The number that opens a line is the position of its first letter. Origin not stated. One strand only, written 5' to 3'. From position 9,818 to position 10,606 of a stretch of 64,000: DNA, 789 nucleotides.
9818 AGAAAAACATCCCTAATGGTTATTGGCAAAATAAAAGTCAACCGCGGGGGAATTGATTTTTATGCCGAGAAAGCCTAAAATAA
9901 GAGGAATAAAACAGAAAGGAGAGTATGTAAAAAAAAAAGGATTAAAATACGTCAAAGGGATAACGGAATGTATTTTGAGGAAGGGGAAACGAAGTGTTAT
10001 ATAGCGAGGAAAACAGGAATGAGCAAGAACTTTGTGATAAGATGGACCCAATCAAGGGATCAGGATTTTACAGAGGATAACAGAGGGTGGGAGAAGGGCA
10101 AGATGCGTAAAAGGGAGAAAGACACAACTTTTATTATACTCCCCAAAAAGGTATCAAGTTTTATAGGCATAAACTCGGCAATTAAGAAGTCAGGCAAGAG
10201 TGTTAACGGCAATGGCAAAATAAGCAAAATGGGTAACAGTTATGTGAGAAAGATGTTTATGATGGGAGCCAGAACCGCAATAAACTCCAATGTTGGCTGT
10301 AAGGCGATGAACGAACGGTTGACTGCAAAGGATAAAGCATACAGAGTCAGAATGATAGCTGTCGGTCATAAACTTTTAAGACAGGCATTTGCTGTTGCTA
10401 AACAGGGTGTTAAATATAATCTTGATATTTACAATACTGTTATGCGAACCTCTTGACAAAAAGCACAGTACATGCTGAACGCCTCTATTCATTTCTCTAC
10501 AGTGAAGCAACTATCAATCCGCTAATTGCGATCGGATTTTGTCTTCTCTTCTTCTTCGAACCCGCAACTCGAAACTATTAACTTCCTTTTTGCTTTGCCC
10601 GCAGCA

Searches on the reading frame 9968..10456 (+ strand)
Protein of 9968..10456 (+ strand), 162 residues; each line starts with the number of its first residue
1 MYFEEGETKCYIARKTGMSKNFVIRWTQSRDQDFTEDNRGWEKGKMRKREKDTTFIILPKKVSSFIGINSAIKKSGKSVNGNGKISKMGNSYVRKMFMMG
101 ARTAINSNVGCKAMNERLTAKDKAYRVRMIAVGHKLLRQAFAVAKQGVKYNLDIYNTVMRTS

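Call 64: search_protein_families(library=pfam, proteins=[window:9968-10456:+])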
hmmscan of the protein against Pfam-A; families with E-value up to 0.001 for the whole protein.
window:9968-10456:+ (162 aa): 1 family
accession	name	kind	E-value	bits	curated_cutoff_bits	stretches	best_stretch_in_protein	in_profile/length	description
PF02371.22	Transposase_20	-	2.9e-10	40.8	21.3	1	59-108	31-79/87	Transposase IS116/IS110/IS902 family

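Call 69: find_homologous_proteins(query=window:9968-10456:+, max_evalue=0.00001)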
Query window:9968-10456:+ (162 aa): 1 proteins with E <= 0.00001 among 5 candidates.
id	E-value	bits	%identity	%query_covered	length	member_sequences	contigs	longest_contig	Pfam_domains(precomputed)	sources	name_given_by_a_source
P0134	3.4e-88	311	100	90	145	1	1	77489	PF02371.23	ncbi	ncbi:MAG: transposase [bacterium]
